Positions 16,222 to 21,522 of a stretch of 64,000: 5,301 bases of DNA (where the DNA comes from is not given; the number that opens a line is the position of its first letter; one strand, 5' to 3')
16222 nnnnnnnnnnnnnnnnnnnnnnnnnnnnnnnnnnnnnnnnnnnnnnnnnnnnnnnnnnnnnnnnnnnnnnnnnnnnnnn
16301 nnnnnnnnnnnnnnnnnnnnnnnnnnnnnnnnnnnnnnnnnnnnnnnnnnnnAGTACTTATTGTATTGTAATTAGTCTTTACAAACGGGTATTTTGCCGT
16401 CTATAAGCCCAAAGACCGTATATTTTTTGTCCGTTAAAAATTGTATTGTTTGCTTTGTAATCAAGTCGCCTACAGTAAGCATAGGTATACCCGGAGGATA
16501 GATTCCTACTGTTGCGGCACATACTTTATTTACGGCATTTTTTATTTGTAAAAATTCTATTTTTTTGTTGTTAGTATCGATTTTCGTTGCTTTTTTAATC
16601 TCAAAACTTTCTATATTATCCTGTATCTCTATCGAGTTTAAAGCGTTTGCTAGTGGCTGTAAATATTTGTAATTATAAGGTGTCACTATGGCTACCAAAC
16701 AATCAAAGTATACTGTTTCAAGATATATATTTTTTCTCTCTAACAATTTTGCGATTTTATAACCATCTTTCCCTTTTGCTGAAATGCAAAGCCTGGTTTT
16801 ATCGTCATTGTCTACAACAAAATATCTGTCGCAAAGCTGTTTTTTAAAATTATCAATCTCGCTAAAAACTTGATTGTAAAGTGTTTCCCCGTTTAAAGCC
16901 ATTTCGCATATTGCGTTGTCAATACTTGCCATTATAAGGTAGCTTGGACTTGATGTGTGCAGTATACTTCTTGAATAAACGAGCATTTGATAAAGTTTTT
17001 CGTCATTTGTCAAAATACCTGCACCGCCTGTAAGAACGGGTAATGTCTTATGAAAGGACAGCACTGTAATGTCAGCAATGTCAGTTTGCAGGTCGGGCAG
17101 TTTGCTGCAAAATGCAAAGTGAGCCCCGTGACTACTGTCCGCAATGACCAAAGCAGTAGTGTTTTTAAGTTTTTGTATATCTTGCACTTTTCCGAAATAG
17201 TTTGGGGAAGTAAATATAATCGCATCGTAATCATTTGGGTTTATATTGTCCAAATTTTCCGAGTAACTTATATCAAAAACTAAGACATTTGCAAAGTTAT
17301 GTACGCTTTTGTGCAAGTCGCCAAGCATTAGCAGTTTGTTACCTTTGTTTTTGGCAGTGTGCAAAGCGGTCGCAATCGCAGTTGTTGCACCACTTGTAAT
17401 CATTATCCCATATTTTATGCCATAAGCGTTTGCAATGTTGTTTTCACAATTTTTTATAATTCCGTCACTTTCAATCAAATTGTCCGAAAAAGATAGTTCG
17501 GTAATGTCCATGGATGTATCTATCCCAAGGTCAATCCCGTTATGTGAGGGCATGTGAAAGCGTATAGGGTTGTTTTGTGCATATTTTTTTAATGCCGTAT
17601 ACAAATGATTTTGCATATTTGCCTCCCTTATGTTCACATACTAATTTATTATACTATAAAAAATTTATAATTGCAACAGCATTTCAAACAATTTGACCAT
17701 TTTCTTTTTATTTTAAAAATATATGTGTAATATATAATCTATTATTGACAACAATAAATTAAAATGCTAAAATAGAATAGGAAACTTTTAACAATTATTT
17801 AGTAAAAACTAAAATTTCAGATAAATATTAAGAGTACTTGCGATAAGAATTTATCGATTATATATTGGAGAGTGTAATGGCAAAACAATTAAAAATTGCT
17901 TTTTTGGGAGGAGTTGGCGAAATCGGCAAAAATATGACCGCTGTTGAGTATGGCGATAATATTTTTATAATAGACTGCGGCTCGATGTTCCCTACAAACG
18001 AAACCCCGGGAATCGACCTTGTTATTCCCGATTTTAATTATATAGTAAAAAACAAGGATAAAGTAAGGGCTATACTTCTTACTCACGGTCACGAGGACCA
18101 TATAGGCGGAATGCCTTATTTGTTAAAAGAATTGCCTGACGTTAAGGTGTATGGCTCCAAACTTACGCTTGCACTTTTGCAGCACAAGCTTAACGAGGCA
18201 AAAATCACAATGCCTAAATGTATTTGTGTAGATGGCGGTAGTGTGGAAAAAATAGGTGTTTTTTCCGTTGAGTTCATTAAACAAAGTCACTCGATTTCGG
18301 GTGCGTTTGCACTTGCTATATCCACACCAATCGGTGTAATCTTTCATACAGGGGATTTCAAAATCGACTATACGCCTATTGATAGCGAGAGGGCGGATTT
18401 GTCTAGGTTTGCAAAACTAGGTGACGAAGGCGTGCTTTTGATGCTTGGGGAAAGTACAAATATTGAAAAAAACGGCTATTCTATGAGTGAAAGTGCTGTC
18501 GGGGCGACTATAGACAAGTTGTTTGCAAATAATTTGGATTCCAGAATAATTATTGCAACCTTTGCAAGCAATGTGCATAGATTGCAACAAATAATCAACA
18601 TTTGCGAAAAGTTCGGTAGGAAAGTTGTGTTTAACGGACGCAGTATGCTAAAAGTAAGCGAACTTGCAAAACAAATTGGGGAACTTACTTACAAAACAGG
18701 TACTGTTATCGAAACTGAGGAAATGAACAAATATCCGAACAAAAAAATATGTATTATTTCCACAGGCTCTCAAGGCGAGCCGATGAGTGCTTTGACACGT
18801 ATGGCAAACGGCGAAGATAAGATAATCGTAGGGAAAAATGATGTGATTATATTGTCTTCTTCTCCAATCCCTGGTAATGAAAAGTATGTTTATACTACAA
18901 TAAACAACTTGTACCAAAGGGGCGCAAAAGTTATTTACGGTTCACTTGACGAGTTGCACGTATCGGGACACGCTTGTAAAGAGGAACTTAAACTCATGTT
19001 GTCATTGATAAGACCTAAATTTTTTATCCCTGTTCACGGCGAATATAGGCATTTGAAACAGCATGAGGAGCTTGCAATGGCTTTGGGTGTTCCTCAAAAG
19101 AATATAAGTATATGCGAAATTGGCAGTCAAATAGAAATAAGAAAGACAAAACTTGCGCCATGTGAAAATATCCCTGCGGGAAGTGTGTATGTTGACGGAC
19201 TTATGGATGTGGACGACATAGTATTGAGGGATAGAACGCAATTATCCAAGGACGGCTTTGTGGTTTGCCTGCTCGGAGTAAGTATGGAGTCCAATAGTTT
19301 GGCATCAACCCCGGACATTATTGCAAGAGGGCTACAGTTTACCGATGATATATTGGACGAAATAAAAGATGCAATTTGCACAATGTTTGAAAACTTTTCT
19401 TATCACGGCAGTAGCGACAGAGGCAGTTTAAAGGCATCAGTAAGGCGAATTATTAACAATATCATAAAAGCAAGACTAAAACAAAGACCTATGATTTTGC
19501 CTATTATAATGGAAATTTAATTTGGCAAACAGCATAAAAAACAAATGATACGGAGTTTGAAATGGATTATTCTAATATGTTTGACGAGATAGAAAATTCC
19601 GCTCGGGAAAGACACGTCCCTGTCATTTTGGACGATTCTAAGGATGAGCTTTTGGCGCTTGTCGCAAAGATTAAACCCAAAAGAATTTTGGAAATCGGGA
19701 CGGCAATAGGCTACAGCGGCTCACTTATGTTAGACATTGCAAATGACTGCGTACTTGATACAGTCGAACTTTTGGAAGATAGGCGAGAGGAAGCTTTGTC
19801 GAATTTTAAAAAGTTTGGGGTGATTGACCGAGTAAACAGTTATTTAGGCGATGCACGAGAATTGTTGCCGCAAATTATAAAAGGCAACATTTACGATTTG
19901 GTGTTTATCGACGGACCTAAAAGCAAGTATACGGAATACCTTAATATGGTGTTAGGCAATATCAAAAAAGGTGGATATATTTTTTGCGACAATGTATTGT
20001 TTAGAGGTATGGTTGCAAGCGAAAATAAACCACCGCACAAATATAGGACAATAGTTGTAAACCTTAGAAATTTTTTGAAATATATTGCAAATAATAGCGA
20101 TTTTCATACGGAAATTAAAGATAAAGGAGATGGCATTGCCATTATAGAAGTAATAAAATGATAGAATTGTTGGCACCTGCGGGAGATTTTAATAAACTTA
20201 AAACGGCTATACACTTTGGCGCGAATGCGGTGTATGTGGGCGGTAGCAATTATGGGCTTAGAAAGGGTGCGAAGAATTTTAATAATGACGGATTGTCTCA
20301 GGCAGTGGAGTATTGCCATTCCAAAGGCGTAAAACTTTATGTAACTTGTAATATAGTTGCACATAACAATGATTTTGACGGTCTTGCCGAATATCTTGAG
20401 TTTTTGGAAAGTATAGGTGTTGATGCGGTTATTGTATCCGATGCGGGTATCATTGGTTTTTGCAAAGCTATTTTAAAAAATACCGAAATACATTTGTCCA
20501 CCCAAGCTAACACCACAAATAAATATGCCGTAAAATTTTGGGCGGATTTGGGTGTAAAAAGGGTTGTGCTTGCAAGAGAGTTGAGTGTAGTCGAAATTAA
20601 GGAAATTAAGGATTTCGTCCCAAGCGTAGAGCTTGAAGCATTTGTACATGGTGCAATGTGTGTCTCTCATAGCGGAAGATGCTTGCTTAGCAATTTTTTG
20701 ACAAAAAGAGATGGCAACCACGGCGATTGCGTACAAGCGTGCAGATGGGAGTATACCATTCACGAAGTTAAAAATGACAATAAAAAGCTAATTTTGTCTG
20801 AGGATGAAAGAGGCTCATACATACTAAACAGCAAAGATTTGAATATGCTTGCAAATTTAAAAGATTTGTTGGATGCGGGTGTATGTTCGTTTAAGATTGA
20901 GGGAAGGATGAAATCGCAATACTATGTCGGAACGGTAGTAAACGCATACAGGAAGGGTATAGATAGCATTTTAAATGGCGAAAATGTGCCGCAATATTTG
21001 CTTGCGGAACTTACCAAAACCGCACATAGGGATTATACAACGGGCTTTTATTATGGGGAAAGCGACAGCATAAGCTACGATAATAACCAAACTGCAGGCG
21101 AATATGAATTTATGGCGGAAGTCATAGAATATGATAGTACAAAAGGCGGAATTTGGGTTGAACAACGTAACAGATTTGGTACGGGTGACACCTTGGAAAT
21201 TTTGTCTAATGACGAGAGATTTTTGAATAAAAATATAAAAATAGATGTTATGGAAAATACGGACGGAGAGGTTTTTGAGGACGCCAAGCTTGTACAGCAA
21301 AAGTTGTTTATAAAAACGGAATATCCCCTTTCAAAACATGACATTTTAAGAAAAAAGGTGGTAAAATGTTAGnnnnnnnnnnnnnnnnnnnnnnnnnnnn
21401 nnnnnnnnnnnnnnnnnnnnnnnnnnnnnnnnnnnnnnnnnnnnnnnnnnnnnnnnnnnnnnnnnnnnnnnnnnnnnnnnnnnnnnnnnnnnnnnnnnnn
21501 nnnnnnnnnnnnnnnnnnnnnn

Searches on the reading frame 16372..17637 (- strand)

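Call 20: search_protein_families(library=pfam, proteins=[window:16372-17637:-], max_evalue=0.0001)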
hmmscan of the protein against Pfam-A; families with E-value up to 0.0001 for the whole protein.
window:16372-17637:- (421 aa): 3 families
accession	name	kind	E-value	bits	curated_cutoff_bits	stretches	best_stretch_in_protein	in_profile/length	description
PF01276.26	OKR_DC_1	-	9.6e-20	71.1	27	2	137-268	169-314/417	Orn/Lys/Arg decarboxylase, major domain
PF03711.20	OKR_DC_1_C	-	4.8e-06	27.4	24.2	1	352-401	55-107/132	Orn/Lys/Arg decarboxylase, C-terminal domain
PF01041.23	DegT_DnrJ_EryC1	-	7.9e-05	22.5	19.8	0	139-219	115-195/360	DegT/DnrJ/EryC1/StrS aminotransferase family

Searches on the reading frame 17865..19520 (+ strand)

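Call 20: search_protein_families(library=pfam, proteins=[window:17865-19520:+], max_evalue=0.0001)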
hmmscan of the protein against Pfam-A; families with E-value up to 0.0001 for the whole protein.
window:17865-19520:+ (551 aa): 5 families
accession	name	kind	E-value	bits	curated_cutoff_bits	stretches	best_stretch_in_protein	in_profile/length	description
PF22505.1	RNase_J_b_CASP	-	1e-48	164.7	27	1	226-349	2-126/126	Ribonuclease J, beta-CASP domain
PF17770.6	RNase_J_C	-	3.3e-22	79.8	23.8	1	453-551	1-102/102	Ribonuclease J C-terminal domain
PF07521.17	RMMBL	-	9.6e-12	45.2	21.6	1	364-408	11-57/63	Zn-dependent metallo-hydrolase RNA specificity domain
PF00753.33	Lactamase_B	-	2.7e-11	44.2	22.7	1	21-112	5-89/196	Metallo-beta-lactamase superfamily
PF12706.13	Lactamase_B_2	-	3.4e-08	33.8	27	1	62-166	26-144/200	Beta-lactamase superfamily domain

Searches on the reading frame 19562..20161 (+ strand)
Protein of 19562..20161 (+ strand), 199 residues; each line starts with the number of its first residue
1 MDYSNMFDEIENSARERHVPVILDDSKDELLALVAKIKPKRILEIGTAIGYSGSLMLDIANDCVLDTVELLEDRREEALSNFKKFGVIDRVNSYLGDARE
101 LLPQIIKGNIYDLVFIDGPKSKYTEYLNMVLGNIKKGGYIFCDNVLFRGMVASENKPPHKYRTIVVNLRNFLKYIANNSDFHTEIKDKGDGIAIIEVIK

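Call 20: search_protein_families(library=pfam, proteins=[window:19562-20161:+], max_evalue=0.0001)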
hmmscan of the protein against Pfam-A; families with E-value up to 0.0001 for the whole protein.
window:19562-20161:+ (199 aa): 2 families
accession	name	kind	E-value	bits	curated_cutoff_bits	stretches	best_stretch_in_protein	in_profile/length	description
PF01596.23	Methyltransf_3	-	3.1e-23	82.6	22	1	27-195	32-201/204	O-methyltransferase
PF13578.12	Methyltransf_24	-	5.1e-10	40.6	26.3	1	43-145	1-105/105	Methyltransferase domain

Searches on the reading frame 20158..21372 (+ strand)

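Call 20: search_protein_families(library=pfam, proteins=[window:20158-21372:+], max_evalue=0.0001)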
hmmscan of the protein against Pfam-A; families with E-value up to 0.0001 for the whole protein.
window:20158-21372:+ (404 aa): 2 families
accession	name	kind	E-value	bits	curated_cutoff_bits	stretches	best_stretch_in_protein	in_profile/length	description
PF01136.24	Peptidase_U32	-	7.8e-92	307.2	22.4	1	74-303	2-232/233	Peptidase family U32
PF16325.11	Peptidase_U32_C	-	2.3e-17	63.4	28.2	1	315-398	2-83/83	Peptidase family U32 C-terminal domain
